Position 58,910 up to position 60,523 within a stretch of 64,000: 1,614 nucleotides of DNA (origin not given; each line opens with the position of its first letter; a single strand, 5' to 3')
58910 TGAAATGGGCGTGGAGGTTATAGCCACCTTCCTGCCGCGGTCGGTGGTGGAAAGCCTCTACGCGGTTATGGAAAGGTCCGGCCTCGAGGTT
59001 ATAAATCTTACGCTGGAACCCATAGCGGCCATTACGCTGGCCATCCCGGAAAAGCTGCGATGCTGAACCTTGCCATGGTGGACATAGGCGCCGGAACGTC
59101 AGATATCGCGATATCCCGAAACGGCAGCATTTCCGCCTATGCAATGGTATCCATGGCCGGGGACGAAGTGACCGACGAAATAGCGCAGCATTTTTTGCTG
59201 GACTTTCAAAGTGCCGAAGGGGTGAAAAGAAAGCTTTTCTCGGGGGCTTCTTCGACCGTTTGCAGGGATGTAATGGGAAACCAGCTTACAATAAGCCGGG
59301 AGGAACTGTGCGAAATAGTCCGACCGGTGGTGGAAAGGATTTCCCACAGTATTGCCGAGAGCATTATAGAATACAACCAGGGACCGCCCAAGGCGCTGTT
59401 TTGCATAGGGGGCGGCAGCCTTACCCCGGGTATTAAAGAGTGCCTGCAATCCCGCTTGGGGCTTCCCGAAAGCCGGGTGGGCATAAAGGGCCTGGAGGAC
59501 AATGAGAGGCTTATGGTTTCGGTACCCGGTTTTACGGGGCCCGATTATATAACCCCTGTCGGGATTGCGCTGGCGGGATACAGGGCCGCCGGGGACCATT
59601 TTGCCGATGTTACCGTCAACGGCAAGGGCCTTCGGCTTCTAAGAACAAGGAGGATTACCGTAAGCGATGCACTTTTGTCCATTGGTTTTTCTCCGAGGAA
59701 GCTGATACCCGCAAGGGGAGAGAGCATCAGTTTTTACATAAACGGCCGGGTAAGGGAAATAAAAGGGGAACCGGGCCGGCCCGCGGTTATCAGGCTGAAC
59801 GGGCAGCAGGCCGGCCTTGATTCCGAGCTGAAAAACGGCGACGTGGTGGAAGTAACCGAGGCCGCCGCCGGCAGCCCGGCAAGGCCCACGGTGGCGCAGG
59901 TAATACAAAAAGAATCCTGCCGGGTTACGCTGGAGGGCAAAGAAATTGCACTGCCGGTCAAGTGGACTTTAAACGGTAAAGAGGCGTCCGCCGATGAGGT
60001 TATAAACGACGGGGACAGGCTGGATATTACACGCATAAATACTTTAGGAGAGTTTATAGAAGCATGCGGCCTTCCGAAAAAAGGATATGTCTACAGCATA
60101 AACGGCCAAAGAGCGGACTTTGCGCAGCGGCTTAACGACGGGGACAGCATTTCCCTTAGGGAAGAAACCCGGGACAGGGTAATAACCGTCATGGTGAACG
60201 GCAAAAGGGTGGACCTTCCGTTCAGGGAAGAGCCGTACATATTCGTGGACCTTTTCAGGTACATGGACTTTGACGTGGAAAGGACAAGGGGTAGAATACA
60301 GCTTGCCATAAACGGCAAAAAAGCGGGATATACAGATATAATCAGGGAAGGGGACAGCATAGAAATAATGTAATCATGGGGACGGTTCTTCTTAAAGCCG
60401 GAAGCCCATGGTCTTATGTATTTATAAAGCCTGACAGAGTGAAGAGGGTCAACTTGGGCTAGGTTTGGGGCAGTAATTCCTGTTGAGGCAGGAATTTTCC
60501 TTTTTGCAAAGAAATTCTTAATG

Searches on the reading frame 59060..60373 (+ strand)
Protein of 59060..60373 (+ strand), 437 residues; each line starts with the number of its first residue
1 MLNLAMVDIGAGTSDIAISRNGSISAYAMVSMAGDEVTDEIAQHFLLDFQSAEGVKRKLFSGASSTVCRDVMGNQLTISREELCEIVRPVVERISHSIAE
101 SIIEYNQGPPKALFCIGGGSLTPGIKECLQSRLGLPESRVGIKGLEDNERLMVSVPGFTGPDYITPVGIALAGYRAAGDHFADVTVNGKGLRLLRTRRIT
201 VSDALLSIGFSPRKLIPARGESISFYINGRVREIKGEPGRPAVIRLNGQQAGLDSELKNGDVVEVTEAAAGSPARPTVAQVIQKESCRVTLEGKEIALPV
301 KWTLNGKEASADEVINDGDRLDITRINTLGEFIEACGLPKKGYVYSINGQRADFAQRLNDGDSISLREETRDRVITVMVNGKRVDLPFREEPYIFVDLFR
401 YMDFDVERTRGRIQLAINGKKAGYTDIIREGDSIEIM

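Call 61: find_encoding_contigs(protein=window:59060-60370:+, flank=10000, max_places=4)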
Protein window:59060-60370:+ (437 aa): no gene with exactly this product is on record in the collection.

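Call 69: search_protein_families(library=pfam, max_evalue=0.00001, proteins=[window:59060-60373:+])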
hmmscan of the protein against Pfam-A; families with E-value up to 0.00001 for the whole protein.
window:59060-60373:+ (437 aa): 5 families
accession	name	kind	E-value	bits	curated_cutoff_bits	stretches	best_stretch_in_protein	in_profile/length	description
PF14450.12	FtsA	-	1.8e-14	54.6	31.8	1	5-154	1-114/127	Cell division protein FtsA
PF14451.12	Ub-Mut7C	-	2.7e-11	43.6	23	0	324-367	30-74/81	Mut7-C ubiquitin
PF02597.26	ThiS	-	8e-11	42.8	22.5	0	326-366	21-69/76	ThiS family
PF02824.27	TGS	-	2.7e-10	40.6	22.2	0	245-265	38-58/60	TGS domain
PF06723.19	MreB_Mbl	-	2.2e-07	30.5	27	1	6-136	149-300/327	MreB/Mbl protein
